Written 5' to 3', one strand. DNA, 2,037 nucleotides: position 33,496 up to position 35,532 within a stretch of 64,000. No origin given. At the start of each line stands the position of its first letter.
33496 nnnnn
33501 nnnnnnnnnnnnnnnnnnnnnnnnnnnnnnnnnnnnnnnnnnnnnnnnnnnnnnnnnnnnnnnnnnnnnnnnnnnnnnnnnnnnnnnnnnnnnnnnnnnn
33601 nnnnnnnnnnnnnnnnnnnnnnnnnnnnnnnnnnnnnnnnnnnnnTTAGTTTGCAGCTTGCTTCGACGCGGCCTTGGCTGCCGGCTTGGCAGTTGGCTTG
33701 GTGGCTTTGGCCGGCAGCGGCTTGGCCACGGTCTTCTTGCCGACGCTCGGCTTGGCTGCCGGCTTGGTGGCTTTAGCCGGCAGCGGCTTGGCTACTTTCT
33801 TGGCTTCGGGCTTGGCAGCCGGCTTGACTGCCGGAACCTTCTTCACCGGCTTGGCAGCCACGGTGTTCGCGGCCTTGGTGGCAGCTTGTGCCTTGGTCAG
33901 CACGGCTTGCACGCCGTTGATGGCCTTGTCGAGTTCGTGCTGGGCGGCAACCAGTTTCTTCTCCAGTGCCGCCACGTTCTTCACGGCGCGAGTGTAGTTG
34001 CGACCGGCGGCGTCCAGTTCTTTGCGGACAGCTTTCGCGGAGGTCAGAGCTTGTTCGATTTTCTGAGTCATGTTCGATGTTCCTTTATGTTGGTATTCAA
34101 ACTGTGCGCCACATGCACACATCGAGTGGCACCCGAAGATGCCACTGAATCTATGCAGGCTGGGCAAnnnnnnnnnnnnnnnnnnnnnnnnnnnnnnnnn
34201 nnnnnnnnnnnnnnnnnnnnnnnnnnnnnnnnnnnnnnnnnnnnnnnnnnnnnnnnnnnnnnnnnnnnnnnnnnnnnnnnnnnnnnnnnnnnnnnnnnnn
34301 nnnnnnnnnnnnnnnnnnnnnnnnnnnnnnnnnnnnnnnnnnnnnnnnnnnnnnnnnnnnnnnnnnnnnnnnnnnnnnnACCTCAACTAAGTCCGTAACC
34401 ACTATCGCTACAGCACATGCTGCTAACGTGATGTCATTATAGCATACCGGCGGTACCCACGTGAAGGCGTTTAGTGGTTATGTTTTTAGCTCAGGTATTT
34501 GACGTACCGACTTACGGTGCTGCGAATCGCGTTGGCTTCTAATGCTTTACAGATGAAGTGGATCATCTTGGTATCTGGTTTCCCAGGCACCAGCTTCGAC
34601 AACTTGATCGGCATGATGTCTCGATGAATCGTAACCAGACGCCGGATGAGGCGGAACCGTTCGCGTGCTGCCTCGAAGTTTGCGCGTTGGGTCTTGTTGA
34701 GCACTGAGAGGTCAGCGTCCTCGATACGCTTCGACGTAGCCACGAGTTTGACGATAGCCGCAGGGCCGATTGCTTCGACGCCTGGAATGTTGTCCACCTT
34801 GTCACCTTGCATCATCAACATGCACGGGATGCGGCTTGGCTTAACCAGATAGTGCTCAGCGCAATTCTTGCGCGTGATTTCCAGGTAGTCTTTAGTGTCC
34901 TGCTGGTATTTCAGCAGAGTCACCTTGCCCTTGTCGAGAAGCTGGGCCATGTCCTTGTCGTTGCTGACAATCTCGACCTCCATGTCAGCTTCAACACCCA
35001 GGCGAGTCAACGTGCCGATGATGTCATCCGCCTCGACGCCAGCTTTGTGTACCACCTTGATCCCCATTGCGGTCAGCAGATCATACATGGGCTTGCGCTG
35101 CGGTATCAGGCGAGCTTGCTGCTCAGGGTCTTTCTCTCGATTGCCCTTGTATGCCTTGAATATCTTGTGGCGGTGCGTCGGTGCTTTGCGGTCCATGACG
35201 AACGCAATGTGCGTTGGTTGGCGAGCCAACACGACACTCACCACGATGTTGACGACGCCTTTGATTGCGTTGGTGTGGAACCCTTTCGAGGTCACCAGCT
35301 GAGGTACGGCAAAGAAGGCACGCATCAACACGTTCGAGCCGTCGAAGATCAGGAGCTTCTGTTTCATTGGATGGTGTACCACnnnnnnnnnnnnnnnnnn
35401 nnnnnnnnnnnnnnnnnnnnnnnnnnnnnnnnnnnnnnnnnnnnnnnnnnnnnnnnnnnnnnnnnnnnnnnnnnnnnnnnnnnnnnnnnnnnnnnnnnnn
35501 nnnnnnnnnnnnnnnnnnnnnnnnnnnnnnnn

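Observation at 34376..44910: Three copies of a roughly 125-bp early-promoter cassette (strong sigma-70-type promoter plus conserved leader and RBS)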

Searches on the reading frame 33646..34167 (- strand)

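Call 74: search_protein_families(library=pfam, proteins=[window:33646-34167:-], max_evalue=0.01)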
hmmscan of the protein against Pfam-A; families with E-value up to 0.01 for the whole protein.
window:33646-34167:- (173 aa): 2 families
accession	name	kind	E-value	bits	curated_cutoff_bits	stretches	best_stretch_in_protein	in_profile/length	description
PF06160.17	EzrA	-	0.00011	21.1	39.6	1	30-108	117-195/557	Septation ring formation regulator, EzrA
PF00261.25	Tropomyosin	-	0.00042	20.3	38.6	1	31-102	9-80/242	Tropomyosin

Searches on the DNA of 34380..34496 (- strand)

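Call 61: build_rna_model(alignment_id=A3, structure=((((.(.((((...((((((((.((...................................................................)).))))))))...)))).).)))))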
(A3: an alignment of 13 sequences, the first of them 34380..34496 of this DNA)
Model R1 built from alignment A3 (13 sequences, 117 columns); structure: as given.
model positions 117; base pairs 19; branch points 0; effective number of sequences 3.5; information 0.59 bits per position. Calibrated on 0.2 Mb of random sequence (short: E-values are rough).
structure used (alignment columns):
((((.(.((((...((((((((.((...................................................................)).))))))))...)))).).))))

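Call 62: search_with_rna_model(model_id=R1, source=window, filters=off, max_evalue=10)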
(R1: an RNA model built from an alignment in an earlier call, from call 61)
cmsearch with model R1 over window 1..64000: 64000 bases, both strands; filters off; matches with E-value up to 10: 13.
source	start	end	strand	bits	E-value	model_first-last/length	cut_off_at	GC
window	34380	34496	-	94.6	3.3e-19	1-117/117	no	0.47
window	44784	44898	-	91.1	2e-18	1-117/117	no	0.46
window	38083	38198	-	89.9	3.8e-18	1-117/117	no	0.46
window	34380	34496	+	53.1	8.6e-10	1-117/117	no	0.47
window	44784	44898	+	51.3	2.2e-09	1-117/117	no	0.46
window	38083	38198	+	27.3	0.0006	1-117/117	no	0.46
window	4570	4651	+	15.9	0.23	1-117/117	no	0.46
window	4570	4651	-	12.9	1.1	1-117/117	no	0.46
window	17276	17381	-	11.1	2.9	1-117/117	no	0.49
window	16155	16180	+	10.4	4.1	1-117/117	no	0.54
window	39252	39318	+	10.1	4.7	1-117/117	no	0.46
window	16155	16180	-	9.6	6.2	1-117/117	no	0.54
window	32431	32481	-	9.4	6.9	1-117/117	no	0.49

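Call 63: search_with_rna_model(model_id=R1, sources=[L001, L002, L003, L004, L005, L006, L007, L008, L009, L010, L011, L012, L013, L014, L015, L016, L017, L018], max_evalue=1)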
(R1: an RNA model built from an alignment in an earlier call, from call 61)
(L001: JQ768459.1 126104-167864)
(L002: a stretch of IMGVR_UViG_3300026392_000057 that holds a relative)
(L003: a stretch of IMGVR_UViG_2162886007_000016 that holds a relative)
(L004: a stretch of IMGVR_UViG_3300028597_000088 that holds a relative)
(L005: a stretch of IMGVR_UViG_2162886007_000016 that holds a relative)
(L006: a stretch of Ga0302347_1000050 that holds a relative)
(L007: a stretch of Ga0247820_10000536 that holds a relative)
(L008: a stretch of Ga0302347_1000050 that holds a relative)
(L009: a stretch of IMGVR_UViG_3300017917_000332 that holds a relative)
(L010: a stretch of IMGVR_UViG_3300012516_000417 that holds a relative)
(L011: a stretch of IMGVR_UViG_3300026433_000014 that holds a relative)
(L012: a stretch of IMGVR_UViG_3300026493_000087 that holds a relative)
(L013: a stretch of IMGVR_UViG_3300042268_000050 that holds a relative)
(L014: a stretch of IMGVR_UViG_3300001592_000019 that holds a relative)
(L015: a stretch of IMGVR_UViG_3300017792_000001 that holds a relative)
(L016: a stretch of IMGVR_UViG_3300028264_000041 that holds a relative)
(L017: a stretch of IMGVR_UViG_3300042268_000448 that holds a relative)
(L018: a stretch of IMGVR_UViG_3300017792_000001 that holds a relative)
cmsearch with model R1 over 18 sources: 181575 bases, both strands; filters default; matches with E-value up to 1: 44.
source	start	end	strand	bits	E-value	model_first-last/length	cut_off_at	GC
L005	1360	1476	-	112.8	7e-23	1-117/117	no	0.43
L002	13729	13845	-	112.5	8.1e-23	1-117/117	no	0.44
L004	10841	10957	-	112.5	8.1e-23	1-117/117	no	0.44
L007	11184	11300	-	112.5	8.1e-23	1-117/117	no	0.44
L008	706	822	-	112.5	8.1e-23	1-117/117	no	0.44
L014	1493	1609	-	109.3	4.2e-22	1-117/117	no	0.39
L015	2215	2331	+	109.1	4.7e-22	1-117/117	no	0.4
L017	4478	4594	-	107.4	1.2e-21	1-117/117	no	0.41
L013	12267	12383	+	106.5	1.9e-21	1-117/117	no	0.4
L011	5328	5444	+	105.9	2.5e-21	1-117/117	no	0.43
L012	853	969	+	105.9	2.5e-21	1-117/117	no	0.43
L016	1669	1785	+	105.9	2.5e-21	1-117/117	no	0.43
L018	7980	8096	+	96.7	3e-19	1-117/117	no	0.42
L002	8438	8553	-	94.3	1.1e-18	1-117/117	no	0.47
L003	985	1100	-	94.3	1.1e-18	1-117/117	no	0.47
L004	5550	5665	-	94.3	1.1e-18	1-117/117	no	0.47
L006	2517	2632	-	94.3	1.1e-18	1-117/117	no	0.47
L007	5893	6008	-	94.3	1.1e-18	1-117/117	no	0.47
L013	11610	11725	+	83.7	2.8e-16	1-117/117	no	0.43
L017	1859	1974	-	83.3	3.5e-16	1-117/117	no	0.41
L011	394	508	+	75.2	2.3e-14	1-117/117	no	0.4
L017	10741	10854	-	71.5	1.6e-13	1-117/117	no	0.44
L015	2215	2331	-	49.9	1.3e-08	1-117/117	no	0.4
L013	12267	12383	-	48.4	2.8e-08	1-117/117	no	0.4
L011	5328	5444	-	46.6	7.1e-08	1-117/117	no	0.43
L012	853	969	-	46.6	7.1e-08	1-117/117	no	0.43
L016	1669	1785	-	46.6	7.1e-08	1-117/117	no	0.43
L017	1859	1974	+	44.9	1.8e-07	1-117/117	no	0.41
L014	1493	1609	+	44.8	1.8e-07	1-117/117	no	0.39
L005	1360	1476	+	40.8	1.5e-06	1-117/117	no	0.43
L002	13729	13845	+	38.9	3.9e-06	1-117/117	no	0.44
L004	10841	10957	+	38.9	3.9e-06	1-117/117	no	0.44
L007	11184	11300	+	38.9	3.9e-06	1-117/117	no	0.44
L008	706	822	+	38.9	3.9e-06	1-117/117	no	0.44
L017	4478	4594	+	37.7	7.6e-06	1-117/117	no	0.41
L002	8438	8553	+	37.1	1e-05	1-117/117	no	0.47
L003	985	1100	+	37.1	1e-05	1-117/117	no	0.47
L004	5550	5665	+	37.1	1e-05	1-117/117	no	0.47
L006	2517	2632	+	37.1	1e-05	1-117/117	no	0.47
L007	5893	6008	+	37.1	1e-05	1-117/117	no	0.47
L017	10741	10854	+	35.9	1.9e-05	1-117/117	no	0.44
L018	7980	8096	-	33.4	7e-05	1-117/117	no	0.42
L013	11610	11725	-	24.1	0.0089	1-117/117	no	0.43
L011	394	508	-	22.3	0.023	1-117/117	no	0.4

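Call 69: search_with_rna_model(model_id=R1, sources=[L019, L020, L021, L022, L023, L024, L025, L026, L027, L028, L029, L030, L031, L032, L033, L034, L035, L036, L037, L038, L039, L040, L041, L042, L043, L044, L045, L046, L047, L048, L049, L050, L051, L052, L053, L054, L055, L056], max_evalue=0.01)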
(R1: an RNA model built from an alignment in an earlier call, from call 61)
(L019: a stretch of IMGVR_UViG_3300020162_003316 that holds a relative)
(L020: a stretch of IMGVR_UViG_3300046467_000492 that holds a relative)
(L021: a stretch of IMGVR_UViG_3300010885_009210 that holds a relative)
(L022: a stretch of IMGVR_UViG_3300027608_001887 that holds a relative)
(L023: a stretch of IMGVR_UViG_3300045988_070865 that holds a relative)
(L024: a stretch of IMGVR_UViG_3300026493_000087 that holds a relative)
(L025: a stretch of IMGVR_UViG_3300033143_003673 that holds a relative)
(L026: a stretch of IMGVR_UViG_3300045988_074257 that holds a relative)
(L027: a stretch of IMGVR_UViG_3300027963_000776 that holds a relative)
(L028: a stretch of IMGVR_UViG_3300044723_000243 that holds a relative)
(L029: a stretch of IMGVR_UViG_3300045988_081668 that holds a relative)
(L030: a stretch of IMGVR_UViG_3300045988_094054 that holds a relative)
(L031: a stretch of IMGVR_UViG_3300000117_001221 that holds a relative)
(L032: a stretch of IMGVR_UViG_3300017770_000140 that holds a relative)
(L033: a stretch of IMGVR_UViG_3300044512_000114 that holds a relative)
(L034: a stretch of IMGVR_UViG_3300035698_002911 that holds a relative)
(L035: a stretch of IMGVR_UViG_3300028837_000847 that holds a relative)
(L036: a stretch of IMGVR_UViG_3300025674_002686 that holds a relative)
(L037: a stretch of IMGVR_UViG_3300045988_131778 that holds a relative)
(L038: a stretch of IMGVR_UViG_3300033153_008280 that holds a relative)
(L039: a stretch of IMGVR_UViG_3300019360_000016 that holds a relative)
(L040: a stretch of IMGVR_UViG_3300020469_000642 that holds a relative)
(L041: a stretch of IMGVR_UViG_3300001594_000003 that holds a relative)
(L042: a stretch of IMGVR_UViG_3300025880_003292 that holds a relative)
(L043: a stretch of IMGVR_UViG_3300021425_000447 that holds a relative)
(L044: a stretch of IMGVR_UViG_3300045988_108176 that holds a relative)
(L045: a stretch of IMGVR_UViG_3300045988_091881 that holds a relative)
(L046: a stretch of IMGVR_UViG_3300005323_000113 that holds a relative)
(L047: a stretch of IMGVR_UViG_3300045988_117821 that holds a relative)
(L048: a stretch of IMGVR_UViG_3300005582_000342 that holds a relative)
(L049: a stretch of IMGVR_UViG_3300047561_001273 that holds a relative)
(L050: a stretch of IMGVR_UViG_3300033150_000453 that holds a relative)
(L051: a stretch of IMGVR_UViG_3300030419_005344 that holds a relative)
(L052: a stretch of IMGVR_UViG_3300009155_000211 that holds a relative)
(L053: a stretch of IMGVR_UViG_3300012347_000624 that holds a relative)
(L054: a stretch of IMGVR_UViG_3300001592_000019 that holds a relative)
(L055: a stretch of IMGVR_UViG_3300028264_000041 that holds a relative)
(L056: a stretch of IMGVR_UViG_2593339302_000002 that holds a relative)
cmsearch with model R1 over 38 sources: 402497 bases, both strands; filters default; matches with E-value up to 0.01: 9.
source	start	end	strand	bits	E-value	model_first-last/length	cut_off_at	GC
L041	8205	8321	-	92.4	6.5e-18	1-117/117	no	0.44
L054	4232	4347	-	82.4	1.2e-15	1-117/117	no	0.41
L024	1169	1283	+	75.2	5.2e-14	1-117/117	no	0.4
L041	4238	4353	-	72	2.8e-13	1-117/117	no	0.41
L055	3100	3207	+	58.3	3.6e-10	1-110/117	3'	0.41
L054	4232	4347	+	42.7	1.2e-06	1-117/117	no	0.41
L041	8205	8321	+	39.3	7.4e-06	1-117/117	no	0.44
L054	1647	1761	-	31.5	0.00042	1-117/117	no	0.45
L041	4238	4353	+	29.2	0.0014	1-117/117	no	0.41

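Call 98: search_with_rna_model(model_id=R1, sources=[L059, L001], max_evalue=1)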
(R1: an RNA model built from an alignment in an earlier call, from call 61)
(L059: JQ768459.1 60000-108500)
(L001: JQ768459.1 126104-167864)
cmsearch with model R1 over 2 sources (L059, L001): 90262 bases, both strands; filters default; matches with E-value up to 1: 0.
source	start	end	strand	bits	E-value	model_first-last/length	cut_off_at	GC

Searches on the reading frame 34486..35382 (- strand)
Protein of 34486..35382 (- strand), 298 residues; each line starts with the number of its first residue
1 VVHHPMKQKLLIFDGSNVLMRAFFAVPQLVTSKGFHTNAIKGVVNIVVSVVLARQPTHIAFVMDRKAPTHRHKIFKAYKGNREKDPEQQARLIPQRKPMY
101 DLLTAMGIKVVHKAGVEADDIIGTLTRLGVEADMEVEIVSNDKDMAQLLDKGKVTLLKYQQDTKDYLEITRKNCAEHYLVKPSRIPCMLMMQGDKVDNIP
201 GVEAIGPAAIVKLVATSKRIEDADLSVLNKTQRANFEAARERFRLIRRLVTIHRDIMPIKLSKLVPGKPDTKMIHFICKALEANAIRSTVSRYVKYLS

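Call 16: search_protein_families(library=pfam, proteins=[window:34486-35382:-], max_evalue=0.01)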
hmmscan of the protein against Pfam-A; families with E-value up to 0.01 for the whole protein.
window:34486-35382:- (298 aa): 2 families
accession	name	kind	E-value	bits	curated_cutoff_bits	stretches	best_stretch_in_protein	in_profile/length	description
PF02739.22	5_3_exonuc_N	-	3.3e-46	157.4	34.3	1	9-178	1-163/164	5'-3' exonuclease, N-terminal resolvase-like domain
PF01367.25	5_3_exonuc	-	3.2e-14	53.6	40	1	180-271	1-96/97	5'-3' exonuclease, C-terminal SAM fold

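Call 17: search_protein_families(library=phrogs, proteins=[window:34486-35382:-], max_evalue=0.001)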
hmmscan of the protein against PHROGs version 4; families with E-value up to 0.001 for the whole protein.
window:34486-35382:- (298 aa): 2 families
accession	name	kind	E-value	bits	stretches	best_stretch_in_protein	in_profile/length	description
phrog_107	-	DNA, RNA and nucleotide metabolism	2.7e-35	123.5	1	5-295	116-408/542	exonuclease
phrog_32545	-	unknown function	0.00057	20.6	1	69-165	58-158/186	-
